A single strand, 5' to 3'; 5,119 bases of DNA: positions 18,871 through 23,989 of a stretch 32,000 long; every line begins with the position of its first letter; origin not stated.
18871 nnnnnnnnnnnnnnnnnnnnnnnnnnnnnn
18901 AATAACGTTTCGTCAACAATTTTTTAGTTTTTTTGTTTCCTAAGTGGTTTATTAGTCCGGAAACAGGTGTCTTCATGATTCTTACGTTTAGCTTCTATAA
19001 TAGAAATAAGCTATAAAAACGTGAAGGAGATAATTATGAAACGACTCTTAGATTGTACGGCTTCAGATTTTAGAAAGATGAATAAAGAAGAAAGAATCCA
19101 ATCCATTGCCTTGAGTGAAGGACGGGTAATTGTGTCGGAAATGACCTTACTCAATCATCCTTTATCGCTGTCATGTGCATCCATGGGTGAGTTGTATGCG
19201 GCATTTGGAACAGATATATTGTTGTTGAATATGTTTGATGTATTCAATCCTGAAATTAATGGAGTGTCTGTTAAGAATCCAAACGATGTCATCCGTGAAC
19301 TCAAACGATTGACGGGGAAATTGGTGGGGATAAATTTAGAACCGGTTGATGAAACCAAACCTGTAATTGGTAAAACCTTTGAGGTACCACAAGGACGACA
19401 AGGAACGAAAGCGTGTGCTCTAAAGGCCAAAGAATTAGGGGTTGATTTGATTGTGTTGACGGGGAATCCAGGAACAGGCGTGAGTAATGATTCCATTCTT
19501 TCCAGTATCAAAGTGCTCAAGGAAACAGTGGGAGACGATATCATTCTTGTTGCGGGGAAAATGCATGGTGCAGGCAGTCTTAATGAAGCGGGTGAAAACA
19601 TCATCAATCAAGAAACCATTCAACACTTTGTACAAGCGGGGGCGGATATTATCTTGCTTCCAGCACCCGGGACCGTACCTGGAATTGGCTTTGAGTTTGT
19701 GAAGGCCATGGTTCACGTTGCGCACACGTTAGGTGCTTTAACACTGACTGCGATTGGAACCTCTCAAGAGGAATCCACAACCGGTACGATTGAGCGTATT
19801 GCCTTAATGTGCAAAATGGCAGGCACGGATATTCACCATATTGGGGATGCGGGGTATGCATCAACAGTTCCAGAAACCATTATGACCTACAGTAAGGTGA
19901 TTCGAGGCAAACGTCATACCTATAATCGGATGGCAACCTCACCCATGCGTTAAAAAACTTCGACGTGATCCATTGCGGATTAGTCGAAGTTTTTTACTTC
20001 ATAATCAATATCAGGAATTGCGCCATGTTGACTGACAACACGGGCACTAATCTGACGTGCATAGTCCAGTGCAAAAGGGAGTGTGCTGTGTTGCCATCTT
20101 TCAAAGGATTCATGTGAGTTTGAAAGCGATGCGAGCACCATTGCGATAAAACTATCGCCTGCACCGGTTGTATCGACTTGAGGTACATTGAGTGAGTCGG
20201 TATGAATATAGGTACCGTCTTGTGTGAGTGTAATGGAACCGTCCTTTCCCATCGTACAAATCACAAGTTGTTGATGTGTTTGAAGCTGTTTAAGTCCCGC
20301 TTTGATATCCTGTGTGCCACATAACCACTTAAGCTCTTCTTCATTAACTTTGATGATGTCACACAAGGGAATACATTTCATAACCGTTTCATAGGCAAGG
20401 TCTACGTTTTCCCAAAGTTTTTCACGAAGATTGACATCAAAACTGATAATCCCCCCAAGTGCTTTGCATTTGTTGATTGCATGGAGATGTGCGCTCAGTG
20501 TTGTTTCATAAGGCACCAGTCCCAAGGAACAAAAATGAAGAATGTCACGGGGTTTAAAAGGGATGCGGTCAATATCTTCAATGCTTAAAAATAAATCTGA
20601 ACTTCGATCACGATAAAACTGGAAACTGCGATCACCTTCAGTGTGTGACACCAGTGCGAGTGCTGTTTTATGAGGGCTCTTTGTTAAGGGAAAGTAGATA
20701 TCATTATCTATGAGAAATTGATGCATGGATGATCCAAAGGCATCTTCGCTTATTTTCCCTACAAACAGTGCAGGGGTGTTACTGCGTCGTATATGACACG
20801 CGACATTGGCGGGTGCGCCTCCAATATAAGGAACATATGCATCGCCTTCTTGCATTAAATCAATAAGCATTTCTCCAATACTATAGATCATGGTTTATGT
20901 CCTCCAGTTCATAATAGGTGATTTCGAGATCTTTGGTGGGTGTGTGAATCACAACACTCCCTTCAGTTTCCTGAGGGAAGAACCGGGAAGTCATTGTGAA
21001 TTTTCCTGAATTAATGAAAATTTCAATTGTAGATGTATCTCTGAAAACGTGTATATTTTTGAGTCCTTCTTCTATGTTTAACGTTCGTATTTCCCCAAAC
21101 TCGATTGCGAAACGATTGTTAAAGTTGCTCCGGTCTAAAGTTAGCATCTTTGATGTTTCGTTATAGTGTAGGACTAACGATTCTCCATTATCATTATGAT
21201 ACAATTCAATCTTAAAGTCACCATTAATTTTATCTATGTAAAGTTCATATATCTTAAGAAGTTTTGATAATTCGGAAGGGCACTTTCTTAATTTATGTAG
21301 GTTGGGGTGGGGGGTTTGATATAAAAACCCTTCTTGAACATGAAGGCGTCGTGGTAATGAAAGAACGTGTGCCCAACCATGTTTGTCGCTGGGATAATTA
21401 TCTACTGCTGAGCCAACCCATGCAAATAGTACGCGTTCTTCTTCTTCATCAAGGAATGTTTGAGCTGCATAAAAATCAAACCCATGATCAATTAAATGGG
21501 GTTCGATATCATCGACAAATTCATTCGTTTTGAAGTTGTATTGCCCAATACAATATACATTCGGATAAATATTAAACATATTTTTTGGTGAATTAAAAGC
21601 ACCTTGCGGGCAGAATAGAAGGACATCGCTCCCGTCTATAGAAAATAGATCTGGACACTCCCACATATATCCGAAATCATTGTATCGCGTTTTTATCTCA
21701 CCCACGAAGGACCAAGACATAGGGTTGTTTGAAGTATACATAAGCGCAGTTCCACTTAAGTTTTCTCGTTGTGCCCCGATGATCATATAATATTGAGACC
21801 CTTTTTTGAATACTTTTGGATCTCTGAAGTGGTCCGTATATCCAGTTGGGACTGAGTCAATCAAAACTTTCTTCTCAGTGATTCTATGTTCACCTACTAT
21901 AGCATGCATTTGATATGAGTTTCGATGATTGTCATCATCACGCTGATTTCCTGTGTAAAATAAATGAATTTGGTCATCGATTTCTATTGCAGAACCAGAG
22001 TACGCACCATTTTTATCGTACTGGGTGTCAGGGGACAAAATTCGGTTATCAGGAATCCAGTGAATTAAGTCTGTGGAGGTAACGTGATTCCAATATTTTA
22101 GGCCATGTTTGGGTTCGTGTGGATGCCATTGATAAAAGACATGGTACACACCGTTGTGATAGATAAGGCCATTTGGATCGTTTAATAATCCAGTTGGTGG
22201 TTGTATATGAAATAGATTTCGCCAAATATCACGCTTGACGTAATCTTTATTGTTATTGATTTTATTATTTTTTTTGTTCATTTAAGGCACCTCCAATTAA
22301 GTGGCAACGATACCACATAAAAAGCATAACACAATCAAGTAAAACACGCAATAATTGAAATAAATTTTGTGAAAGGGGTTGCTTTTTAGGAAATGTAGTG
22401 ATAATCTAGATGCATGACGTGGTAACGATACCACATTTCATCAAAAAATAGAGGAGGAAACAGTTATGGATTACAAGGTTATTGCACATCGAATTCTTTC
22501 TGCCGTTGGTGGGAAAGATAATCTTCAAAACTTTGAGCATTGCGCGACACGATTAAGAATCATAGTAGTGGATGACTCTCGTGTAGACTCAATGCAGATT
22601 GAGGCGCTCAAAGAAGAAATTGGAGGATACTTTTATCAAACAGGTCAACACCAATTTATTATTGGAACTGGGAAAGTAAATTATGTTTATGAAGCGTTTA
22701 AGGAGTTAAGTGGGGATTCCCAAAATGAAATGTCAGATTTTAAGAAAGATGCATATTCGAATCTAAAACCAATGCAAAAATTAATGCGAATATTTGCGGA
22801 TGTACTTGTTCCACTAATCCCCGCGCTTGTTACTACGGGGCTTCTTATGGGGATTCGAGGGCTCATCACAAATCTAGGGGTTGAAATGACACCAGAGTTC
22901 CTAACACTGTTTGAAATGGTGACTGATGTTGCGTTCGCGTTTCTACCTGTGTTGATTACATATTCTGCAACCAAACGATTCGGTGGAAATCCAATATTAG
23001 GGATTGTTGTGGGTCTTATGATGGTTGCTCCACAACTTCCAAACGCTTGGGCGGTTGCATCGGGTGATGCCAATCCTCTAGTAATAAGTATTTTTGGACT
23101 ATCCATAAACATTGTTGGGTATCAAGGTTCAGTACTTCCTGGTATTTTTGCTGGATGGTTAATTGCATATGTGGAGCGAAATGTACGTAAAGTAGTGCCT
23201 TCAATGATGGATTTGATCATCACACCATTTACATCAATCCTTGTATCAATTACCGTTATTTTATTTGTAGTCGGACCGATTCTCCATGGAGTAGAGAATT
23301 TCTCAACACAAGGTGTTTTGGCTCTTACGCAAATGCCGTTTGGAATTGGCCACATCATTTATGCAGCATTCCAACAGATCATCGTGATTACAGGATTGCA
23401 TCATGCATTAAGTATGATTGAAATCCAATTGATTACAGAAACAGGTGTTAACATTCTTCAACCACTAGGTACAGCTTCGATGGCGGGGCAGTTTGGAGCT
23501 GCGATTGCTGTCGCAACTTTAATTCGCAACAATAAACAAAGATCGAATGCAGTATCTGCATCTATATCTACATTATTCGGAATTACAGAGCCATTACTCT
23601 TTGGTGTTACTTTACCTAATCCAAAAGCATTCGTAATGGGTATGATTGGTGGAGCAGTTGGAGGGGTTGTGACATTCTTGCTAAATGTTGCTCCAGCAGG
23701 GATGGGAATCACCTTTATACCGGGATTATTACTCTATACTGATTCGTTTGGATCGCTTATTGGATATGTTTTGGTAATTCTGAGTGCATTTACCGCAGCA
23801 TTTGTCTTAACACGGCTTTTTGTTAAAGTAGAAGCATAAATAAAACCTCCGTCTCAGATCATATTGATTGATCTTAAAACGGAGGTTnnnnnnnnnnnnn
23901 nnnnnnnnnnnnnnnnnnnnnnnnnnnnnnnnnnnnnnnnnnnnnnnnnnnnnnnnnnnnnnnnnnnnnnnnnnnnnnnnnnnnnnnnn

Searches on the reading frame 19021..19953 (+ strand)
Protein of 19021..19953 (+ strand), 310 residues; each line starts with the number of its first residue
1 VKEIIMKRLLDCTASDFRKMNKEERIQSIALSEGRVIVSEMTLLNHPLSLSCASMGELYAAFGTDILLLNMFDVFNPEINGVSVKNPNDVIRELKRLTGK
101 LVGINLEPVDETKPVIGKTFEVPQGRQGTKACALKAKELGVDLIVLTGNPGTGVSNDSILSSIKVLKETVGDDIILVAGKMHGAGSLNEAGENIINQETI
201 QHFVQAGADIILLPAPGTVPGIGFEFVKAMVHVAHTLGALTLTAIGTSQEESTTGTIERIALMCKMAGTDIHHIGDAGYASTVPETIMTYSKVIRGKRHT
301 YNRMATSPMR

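Call 24: search_protein_families(library=pfam, proteins=[window:19021-19953:+], max_evalue=0.001)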
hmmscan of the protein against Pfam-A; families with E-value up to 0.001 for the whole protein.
window:19021-19953:+ (310 aa): 1 family
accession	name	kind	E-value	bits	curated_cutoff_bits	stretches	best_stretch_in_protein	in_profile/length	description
PF25509.1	DUF7916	-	4e-120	400.8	27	1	10-310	1-296/296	Domain of unknown function (DUF7916)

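Call 39: search_protein_families(library=padloc, proteins=[window:19021-19953:+], max_evalue=0.001)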
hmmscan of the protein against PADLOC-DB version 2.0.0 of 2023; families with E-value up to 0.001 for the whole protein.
window:19021-19953:+ (310 aa): 0 families

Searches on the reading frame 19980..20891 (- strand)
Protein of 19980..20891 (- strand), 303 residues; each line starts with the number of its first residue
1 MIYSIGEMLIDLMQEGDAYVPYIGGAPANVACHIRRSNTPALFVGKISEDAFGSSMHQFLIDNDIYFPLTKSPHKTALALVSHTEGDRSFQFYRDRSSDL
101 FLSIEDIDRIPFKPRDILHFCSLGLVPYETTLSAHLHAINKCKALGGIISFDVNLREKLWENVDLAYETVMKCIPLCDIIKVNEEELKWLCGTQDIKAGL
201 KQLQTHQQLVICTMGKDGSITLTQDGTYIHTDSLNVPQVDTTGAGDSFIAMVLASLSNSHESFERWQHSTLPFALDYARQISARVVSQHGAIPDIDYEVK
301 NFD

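Call 24: search_protein_families(library=pfam, proteins=[window:19980-20891:-], max_evalue=0.001)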
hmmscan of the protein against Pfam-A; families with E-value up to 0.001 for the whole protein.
window:19980-20891:- (303 aa): 1 family
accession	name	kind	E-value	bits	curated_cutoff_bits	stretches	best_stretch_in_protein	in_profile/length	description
PF00294.29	PfkB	-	1.3e-45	156.5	25.8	1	12-294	25-298/302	pfkB family carbohydrate kinase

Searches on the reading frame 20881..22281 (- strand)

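Call 24: search_protein_families(library=pfam, proteins=[window:20881-22281:-], max_evalue=0.001)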
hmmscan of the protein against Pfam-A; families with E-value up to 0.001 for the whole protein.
window:20881-22281:- (466 aa): 2 families
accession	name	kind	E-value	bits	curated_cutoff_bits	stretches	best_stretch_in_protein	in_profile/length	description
PF00251.26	Glyco_hydro_32N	-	7.8e-98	328.3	22.1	1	25-324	1-307/307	Glycosyl hydrolases family 32 N-terminal domain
PF08244.19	Glyco_hydro_32C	-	4.3e-15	56.5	21.9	1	353-442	47-139/158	Glycosyl hydrolases family 32 C terminal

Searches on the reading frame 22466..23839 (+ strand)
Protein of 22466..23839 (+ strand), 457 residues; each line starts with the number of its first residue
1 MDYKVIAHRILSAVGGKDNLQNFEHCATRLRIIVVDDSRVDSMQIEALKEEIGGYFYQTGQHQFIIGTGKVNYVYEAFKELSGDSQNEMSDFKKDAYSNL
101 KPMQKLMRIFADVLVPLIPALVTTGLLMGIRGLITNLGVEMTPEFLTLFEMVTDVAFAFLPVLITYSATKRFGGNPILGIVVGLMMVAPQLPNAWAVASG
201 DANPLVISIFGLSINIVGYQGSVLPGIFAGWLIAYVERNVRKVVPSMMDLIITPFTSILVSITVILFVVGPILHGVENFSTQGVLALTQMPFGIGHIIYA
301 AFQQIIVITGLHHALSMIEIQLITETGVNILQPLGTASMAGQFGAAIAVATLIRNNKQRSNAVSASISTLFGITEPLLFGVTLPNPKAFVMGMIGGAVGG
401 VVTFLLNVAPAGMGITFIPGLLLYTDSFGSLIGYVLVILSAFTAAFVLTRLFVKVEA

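Call 24: search_protein_families(library=pfam, proteins=[window:22466-23839:+], max_evalue=0.001)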
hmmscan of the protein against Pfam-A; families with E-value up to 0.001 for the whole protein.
window:22466-23839:+ (457 aa): 2 families
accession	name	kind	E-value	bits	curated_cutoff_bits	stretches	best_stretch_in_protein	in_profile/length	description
PF02378.23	PTS_EIIC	-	5.5e-45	154.3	30.7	1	112-396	2-319/319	Phosphotransferase system, EIIC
PF00367.25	PTS_EIIB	-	5.5e-14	51.7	27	1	9-41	2-34/34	phosphotransferase system, EIIB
